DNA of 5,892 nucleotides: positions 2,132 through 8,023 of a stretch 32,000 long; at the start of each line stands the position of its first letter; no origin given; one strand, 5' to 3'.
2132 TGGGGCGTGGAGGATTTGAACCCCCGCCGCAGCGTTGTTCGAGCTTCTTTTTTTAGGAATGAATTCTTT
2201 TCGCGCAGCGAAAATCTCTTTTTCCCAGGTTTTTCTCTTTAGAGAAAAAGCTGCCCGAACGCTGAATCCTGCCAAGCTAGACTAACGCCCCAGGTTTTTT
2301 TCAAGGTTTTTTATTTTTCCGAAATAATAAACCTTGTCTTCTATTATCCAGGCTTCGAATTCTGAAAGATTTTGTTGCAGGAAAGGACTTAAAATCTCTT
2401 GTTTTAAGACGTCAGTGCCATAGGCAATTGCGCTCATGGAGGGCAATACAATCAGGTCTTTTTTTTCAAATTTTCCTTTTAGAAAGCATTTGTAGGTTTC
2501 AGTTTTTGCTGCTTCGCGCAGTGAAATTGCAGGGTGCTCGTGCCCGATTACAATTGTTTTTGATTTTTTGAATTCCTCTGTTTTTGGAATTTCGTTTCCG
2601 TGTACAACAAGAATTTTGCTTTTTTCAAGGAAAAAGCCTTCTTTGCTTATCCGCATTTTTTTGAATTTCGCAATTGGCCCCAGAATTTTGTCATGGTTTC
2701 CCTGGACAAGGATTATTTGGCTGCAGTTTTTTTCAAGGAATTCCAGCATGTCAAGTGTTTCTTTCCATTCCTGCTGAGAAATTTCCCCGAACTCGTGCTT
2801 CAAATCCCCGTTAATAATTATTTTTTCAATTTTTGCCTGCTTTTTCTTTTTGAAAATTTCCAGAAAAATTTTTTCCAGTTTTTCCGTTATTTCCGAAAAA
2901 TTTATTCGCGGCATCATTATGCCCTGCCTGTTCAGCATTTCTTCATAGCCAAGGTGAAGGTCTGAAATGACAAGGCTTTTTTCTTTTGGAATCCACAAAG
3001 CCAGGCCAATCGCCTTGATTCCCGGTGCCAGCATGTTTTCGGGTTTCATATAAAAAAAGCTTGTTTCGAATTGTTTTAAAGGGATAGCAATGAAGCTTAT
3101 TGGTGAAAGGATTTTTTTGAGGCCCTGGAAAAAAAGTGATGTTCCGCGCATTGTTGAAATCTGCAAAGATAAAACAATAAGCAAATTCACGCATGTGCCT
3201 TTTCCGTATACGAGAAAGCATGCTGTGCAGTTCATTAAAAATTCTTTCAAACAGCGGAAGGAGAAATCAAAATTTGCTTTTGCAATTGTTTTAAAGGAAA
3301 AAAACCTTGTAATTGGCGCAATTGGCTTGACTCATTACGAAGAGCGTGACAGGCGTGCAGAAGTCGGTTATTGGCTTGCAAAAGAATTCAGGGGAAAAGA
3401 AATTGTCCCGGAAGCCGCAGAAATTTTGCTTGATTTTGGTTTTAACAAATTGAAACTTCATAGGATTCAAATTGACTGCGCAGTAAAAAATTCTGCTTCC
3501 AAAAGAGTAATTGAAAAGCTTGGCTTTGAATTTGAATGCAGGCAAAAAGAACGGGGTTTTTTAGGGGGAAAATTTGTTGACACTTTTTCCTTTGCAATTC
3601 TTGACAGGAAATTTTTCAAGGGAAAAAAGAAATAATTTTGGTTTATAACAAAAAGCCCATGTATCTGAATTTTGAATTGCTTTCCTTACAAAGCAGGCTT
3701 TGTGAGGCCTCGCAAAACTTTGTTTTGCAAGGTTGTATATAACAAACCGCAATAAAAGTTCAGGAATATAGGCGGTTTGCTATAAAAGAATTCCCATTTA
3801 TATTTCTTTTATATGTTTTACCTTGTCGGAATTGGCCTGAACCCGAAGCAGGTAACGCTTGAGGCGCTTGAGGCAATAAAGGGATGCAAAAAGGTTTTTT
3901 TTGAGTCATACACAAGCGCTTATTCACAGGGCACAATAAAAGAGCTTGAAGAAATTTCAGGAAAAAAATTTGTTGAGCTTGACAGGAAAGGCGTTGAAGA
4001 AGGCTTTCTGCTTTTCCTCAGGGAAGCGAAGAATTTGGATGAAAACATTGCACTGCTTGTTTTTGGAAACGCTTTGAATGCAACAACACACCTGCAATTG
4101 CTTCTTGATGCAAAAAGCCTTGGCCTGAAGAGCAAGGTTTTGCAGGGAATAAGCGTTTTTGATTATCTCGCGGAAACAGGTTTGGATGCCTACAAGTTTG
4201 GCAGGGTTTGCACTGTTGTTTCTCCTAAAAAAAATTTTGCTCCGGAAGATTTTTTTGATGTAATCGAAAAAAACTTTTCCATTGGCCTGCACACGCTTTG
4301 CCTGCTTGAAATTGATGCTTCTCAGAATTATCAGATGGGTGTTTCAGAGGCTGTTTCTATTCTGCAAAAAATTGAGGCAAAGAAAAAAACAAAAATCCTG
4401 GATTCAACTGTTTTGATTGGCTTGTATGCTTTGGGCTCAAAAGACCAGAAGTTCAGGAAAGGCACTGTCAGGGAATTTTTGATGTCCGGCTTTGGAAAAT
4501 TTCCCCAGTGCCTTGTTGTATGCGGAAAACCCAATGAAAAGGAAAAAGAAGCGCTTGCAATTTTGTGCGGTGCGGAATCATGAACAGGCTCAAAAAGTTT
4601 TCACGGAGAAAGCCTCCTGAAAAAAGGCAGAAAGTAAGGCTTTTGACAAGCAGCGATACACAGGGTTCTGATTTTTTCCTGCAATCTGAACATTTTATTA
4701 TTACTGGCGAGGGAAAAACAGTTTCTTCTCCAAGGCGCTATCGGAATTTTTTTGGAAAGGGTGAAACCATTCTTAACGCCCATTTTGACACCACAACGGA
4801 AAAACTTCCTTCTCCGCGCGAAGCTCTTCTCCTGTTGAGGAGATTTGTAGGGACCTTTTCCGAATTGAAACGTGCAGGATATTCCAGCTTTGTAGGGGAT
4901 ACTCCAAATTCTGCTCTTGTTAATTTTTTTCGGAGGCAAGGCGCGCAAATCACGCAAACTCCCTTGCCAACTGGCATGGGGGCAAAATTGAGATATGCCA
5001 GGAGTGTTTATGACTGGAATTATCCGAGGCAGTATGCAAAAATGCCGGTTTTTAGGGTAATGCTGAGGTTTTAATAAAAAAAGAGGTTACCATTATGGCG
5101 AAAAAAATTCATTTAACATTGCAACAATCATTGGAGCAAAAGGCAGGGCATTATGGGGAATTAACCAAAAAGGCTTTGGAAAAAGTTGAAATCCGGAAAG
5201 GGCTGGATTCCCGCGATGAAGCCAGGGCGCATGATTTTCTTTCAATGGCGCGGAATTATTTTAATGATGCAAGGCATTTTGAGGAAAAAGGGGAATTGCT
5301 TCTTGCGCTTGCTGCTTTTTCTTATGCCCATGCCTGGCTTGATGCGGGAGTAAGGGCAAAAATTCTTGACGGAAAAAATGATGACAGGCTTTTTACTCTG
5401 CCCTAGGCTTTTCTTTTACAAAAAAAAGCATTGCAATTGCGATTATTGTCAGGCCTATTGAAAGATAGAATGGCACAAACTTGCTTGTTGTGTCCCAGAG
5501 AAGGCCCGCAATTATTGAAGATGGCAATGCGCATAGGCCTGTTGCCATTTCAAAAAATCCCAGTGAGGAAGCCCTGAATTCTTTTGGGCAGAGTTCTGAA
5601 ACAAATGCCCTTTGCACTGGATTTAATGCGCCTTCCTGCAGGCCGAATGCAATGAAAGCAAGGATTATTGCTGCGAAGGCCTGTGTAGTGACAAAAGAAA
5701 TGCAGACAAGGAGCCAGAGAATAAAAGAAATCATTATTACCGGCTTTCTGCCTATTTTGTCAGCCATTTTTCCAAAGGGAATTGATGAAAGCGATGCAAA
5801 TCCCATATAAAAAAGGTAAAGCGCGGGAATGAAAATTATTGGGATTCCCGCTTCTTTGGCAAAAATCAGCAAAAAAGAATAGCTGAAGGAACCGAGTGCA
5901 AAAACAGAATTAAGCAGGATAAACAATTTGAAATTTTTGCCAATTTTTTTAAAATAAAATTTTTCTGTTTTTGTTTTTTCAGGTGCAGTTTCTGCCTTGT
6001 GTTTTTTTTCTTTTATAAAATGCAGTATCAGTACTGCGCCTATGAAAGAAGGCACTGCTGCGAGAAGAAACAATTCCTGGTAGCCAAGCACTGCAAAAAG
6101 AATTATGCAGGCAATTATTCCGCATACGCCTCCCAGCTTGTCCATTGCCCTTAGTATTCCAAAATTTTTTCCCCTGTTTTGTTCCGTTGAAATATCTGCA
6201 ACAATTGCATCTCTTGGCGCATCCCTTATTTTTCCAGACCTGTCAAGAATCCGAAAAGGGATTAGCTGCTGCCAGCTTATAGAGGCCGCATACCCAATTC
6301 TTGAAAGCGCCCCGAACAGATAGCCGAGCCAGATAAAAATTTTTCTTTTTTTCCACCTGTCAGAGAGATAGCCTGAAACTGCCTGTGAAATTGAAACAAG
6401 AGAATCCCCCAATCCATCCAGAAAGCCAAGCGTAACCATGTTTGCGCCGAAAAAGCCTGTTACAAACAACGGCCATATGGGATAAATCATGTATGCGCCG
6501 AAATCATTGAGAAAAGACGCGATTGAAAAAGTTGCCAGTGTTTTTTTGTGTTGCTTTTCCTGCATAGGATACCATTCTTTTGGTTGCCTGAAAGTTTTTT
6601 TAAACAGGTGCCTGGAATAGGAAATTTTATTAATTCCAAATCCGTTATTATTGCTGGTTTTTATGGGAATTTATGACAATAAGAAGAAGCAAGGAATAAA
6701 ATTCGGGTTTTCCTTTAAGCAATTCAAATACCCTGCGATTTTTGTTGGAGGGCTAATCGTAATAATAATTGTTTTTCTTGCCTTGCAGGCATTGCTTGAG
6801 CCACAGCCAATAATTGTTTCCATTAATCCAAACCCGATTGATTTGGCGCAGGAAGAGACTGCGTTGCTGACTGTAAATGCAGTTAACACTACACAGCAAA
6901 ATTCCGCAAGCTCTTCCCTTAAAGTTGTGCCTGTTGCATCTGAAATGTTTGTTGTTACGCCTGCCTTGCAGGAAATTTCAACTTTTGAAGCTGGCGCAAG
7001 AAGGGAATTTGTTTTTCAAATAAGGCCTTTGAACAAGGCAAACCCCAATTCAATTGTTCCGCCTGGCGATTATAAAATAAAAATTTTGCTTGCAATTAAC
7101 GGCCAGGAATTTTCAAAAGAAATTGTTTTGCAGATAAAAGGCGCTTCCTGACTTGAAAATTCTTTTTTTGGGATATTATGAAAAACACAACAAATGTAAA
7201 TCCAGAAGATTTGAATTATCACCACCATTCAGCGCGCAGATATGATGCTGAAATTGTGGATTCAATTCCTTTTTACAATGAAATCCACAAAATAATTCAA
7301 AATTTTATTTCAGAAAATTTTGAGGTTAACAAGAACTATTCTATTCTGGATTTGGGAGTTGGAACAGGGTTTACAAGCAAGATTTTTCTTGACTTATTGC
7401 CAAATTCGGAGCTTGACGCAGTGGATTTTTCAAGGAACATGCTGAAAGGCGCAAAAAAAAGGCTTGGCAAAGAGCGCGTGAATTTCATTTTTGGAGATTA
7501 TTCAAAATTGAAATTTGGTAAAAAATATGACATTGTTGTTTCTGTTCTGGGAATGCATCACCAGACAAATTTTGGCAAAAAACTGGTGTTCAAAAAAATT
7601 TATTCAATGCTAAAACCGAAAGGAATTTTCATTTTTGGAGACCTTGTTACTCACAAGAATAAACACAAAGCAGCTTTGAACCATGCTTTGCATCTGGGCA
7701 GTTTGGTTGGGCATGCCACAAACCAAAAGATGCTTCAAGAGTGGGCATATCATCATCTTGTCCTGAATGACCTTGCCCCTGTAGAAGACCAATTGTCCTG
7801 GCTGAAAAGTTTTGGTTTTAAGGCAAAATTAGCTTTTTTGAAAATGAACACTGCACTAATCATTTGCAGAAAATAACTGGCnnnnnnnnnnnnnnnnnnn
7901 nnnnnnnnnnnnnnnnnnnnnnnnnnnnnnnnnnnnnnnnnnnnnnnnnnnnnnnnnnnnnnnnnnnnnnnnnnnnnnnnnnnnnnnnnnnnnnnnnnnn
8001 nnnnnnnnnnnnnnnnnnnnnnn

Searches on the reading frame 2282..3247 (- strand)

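Call 44: search_protein_families(library=pfam, proteins=[window:2282-3247:-], max_evalue=0.001)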
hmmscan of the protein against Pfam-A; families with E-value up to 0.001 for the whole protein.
window:2282-3247:- (321 aa): 2 families
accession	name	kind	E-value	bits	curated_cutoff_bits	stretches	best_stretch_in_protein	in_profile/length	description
PF00149.33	Metallophos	-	1.5e-10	42.2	21.5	1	92-254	4-170/191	Calcineurin-like phosphoesterase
PF12850.12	Metallophos_2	-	5.7e-07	30.1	27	1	92-240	4-119/154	Calcineurin-like phosphoesterase superfamily domain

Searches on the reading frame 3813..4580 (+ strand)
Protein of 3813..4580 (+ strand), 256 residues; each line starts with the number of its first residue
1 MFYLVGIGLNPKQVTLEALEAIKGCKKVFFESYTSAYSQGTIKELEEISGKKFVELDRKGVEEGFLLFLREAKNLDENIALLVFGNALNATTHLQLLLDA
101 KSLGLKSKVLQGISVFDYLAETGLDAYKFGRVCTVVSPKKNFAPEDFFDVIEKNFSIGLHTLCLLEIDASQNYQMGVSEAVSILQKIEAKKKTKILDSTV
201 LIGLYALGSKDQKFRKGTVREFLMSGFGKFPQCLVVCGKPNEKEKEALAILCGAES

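Call 44: search_protein_families(library=pfam, proteins=[window:3813-4580:+], max_evalue=0.001)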
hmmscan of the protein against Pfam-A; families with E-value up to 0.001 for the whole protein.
window:3813-4580:+ (256 aa): 1 family
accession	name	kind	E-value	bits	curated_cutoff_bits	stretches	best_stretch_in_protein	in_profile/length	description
PF00590.25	TP_methylase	-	1.9e-12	48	27.8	1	1-221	1-210/212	Tetrapyrrole (Corrin/Porphyrin) Methylases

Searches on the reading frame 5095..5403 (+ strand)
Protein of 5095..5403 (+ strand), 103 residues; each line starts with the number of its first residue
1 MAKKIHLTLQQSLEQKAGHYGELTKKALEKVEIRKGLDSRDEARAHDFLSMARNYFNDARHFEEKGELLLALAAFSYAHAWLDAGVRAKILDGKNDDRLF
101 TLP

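Call 62: search_protein_families(library=pfam, proteins=[window:5095-5403:+], max_evalue=0.001)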
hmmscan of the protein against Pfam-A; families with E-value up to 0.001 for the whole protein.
window:5095-5403:+ (103 aa): 1 family
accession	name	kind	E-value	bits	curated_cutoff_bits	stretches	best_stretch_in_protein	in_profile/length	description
PF04010.18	DUF357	-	1.8e-23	82.7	29.4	1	20-91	2-73/73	Protein of unknown function (DUF357)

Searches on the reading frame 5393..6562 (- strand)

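Call 44: search_protein_families(library=pfam, proteins=[window:5393-6562:-], max_evalue=0.001)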
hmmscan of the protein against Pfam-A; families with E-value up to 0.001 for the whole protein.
window:5393-6562:- (389 aa): 2 families
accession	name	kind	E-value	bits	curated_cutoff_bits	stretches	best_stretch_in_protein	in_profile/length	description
PF07690.21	MFS_1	-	1.1e-47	163.1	33.4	2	13-253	2-248/347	Major Facilitator Superfamily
PF00083.30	Sugar_tr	-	1.9e-07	30.8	22.3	1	257-387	60-196/452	Sugar (and other) transporter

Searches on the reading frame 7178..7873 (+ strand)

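Call 44: search_protein_families(library=pfam, proteins=[window:7178-7873:+], max_evalue=0.001)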
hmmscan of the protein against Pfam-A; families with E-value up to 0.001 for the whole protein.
window:7178-7873:+ (232 aa): 11 families
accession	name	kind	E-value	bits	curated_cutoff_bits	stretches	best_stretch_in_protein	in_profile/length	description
PF13649.12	Methyltransf_25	-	2.3e-17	63.9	27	1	56-149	1-97/97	Methyltransferase domain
PF13847.12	Methyltransf_31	-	2e-15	57.2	27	1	51-162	2-118/145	Methyltransferase domain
PF08241.18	Methyltransf_11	-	8e-14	52.5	21.2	1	57-153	1-95/95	Methyltransferase domain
PF08242.18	Methyltransf_12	-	1.9e-12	48.2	30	1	57-151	1-98/98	Methyltransferase domain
PF01209.24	Ubie_methyltran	-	4e-11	43.1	20.1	1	29-152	26-150/233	ubiE/COQ5 methyltransferase family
PF13489.12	Methyltransf_23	-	1.4e-07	31.8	27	1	42-191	11-134/164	Methyltransferase domain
PF05175.20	MTS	-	1.7e-06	28.2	23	1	43-152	22-137/170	Methyltransferase small domain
PF00891.24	Methyltransf_2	-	9e-06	25.6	22.3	1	34-187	44-198/210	O-methyltransferase domain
PF05891.18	Methyltransf_PK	-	0.00025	21.1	27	1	38-162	40-168/218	AdoMet dependent proline di-methyltransferase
PF01795.25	Methyltransf_5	-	0.00029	20.9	27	1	44-112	12-82/309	MraW methylase family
PF02353.26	CMAS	-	0.00056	19.7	27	1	44-166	54-177/273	Mycolic acid cyclopropane synthetase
